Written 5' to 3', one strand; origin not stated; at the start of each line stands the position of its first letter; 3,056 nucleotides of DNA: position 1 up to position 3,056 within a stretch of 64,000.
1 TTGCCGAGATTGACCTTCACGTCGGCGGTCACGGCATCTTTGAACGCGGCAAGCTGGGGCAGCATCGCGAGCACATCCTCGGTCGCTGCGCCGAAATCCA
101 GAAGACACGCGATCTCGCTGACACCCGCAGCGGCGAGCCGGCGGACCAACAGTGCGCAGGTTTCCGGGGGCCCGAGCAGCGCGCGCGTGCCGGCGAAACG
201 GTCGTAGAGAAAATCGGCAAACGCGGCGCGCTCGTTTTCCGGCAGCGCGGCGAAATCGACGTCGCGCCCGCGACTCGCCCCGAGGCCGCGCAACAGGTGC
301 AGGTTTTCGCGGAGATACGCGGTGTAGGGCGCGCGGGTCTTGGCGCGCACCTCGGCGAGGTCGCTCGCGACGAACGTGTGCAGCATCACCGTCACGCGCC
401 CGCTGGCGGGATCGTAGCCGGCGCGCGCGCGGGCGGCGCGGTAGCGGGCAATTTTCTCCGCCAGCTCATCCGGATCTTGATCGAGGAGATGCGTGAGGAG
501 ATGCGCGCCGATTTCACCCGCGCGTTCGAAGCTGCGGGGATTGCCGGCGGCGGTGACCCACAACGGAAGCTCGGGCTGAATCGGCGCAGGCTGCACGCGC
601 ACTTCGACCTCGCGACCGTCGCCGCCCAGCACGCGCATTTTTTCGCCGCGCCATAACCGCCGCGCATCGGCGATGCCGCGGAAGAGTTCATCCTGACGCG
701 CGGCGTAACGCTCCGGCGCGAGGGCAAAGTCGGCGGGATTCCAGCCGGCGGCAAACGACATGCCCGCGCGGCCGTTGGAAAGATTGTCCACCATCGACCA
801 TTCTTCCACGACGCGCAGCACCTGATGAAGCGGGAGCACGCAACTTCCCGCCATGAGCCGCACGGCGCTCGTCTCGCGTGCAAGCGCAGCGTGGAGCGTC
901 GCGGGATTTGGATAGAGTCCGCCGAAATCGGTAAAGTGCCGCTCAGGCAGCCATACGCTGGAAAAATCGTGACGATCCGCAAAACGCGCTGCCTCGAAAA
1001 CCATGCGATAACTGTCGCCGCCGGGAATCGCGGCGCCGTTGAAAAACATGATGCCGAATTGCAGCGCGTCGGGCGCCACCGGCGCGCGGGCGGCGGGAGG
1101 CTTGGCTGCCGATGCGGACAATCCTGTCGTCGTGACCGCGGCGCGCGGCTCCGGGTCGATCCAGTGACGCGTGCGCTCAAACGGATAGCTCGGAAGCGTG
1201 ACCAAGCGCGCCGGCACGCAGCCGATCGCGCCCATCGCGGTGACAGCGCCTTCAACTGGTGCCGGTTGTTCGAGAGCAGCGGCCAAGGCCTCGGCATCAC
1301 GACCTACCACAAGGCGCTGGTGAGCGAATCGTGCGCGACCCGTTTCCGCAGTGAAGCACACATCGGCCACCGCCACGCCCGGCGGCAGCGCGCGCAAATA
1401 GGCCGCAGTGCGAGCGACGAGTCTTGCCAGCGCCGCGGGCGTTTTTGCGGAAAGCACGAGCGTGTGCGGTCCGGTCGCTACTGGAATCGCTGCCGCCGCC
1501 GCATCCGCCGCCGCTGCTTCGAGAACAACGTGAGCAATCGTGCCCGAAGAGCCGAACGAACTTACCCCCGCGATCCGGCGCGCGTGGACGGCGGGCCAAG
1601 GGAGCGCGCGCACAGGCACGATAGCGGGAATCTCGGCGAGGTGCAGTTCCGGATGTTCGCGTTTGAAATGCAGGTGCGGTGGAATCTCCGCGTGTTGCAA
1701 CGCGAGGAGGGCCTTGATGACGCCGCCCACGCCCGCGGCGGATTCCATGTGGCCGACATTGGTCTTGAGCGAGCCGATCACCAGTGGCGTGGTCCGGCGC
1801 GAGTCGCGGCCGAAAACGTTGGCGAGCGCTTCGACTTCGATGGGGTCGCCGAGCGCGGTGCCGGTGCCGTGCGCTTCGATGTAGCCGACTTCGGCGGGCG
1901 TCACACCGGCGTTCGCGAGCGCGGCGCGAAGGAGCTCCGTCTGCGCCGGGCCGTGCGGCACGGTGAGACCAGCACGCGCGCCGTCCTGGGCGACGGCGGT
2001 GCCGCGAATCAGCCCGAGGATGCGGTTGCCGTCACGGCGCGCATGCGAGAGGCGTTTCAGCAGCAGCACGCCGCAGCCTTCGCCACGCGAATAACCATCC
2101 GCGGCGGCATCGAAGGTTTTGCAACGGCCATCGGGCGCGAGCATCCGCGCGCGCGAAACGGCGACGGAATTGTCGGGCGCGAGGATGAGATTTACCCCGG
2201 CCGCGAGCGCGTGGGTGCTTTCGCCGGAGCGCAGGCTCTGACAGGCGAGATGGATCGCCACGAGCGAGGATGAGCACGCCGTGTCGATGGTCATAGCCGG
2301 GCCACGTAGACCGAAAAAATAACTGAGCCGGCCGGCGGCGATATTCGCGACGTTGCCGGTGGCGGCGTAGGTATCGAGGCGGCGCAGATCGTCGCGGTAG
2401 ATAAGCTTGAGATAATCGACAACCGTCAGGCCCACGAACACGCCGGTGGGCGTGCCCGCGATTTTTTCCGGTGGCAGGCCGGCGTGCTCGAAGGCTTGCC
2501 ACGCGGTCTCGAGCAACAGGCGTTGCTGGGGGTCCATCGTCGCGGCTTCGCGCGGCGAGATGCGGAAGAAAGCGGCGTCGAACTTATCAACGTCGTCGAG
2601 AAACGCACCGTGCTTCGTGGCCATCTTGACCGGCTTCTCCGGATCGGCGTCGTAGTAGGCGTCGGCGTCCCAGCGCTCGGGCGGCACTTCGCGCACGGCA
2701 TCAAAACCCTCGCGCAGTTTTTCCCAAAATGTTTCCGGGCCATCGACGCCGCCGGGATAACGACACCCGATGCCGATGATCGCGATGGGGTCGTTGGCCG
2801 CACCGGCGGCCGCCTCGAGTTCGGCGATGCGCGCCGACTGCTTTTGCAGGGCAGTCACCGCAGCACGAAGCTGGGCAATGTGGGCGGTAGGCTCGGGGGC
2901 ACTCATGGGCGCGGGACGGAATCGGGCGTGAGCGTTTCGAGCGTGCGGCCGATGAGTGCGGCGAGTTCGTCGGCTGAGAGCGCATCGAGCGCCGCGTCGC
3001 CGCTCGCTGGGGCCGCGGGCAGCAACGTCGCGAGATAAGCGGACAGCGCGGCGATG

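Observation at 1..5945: Two luciferase-like monooxygenase domains built into consecutive PKS modules at the position normally held by DH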

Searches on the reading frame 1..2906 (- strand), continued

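Call 62: find_related_loci(query=window:1-2906:-, collection=metagenome_contigs, flank=10000)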
Query window:1-2906:- (968 aa) in metagenome_contigs; peptide patterns used: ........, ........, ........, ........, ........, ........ (x = any residue, [..] = any of these).
435 stretches matched a pattern; 289 encode a relative of the query (tblastn E <= 1e-3); the best 80 are kept; 79 distinct loci.
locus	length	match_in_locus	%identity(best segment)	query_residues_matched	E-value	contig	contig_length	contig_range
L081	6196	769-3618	77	9-967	0e+0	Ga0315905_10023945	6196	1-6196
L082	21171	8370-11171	69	13-956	0e+0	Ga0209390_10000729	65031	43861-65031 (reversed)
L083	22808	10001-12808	67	13-959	0e+0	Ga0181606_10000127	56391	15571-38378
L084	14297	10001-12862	68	12-965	0e+0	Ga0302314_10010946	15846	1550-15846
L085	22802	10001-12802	69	13-956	0e+0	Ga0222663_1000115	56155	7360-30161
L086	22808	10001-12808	67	13-959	0e+0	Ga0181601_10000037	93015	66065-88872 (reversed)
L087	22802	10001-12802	69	13-956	0e+0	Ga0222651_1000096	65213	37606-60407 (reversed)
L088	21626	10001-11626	54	5-547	1e-180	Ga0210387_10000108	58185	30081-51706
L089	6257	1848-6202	57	9-588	0e+0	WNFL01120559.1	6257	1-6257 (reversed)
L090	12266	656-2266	54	7-547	6e-177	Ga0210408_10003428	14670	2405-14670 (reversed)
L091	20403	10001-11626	54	5-547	1e-180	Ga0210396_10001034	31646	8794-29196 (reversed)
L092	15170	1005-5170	55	28-957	1e-172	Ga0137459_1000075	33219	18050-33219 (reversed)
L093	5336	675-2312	52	13-556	1e-176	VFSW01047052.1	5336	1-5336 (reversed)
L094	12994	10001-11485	56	39-540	2e-172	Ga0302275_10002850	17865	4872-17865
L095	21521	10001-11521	54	7-518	2e-171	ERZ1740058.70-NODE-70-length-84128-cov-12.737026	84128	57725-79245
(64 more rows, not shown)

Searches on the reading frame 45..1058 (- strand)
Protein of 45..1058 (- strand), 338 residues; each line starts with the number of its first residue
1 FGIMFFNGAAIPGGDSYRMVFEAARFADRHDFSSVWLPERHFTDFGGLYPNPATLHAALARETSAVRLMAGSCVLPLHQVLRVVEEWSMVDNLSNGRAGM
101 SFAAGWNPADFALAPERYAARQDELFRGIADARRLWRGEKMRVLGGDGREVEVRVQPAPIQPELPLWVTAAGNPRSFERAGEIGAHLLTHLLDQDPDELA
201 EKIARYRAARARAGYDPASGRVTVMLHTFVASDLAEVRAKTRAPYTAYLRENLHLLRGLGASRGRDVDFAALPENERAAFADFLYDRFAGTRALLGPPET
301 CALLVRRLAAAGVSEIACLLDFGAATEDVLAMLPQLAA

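Call 70: search_solved_structures(query=window:45-1058:-, max_evalue=1e-12, show_alignments=5)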
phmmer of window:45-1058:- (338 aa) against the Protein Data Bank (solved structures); distinct sequences matched with E-value up to 1e-12: 5.
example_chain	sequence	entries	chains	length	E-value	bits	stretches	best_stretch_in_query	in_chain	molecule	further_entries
6ket_A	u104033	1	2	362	7.3e-104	351.2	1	12-337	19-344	PuwE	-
7bip_A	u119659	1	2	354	2.4e-20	76.6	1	12-301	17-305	Luciferase-like monooxygenase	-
2i7g_A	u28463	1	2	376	8.5e-18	68.3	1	12-274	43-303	Monooxygenase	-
8cbb_A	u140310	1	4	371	7.1e-16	62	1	4-242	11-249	Alkanal monooxygenase alpha chain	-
8k74_A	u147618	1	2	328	1.6e-13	54.2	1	16-141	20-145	Alkanal monooxygenase alpha chain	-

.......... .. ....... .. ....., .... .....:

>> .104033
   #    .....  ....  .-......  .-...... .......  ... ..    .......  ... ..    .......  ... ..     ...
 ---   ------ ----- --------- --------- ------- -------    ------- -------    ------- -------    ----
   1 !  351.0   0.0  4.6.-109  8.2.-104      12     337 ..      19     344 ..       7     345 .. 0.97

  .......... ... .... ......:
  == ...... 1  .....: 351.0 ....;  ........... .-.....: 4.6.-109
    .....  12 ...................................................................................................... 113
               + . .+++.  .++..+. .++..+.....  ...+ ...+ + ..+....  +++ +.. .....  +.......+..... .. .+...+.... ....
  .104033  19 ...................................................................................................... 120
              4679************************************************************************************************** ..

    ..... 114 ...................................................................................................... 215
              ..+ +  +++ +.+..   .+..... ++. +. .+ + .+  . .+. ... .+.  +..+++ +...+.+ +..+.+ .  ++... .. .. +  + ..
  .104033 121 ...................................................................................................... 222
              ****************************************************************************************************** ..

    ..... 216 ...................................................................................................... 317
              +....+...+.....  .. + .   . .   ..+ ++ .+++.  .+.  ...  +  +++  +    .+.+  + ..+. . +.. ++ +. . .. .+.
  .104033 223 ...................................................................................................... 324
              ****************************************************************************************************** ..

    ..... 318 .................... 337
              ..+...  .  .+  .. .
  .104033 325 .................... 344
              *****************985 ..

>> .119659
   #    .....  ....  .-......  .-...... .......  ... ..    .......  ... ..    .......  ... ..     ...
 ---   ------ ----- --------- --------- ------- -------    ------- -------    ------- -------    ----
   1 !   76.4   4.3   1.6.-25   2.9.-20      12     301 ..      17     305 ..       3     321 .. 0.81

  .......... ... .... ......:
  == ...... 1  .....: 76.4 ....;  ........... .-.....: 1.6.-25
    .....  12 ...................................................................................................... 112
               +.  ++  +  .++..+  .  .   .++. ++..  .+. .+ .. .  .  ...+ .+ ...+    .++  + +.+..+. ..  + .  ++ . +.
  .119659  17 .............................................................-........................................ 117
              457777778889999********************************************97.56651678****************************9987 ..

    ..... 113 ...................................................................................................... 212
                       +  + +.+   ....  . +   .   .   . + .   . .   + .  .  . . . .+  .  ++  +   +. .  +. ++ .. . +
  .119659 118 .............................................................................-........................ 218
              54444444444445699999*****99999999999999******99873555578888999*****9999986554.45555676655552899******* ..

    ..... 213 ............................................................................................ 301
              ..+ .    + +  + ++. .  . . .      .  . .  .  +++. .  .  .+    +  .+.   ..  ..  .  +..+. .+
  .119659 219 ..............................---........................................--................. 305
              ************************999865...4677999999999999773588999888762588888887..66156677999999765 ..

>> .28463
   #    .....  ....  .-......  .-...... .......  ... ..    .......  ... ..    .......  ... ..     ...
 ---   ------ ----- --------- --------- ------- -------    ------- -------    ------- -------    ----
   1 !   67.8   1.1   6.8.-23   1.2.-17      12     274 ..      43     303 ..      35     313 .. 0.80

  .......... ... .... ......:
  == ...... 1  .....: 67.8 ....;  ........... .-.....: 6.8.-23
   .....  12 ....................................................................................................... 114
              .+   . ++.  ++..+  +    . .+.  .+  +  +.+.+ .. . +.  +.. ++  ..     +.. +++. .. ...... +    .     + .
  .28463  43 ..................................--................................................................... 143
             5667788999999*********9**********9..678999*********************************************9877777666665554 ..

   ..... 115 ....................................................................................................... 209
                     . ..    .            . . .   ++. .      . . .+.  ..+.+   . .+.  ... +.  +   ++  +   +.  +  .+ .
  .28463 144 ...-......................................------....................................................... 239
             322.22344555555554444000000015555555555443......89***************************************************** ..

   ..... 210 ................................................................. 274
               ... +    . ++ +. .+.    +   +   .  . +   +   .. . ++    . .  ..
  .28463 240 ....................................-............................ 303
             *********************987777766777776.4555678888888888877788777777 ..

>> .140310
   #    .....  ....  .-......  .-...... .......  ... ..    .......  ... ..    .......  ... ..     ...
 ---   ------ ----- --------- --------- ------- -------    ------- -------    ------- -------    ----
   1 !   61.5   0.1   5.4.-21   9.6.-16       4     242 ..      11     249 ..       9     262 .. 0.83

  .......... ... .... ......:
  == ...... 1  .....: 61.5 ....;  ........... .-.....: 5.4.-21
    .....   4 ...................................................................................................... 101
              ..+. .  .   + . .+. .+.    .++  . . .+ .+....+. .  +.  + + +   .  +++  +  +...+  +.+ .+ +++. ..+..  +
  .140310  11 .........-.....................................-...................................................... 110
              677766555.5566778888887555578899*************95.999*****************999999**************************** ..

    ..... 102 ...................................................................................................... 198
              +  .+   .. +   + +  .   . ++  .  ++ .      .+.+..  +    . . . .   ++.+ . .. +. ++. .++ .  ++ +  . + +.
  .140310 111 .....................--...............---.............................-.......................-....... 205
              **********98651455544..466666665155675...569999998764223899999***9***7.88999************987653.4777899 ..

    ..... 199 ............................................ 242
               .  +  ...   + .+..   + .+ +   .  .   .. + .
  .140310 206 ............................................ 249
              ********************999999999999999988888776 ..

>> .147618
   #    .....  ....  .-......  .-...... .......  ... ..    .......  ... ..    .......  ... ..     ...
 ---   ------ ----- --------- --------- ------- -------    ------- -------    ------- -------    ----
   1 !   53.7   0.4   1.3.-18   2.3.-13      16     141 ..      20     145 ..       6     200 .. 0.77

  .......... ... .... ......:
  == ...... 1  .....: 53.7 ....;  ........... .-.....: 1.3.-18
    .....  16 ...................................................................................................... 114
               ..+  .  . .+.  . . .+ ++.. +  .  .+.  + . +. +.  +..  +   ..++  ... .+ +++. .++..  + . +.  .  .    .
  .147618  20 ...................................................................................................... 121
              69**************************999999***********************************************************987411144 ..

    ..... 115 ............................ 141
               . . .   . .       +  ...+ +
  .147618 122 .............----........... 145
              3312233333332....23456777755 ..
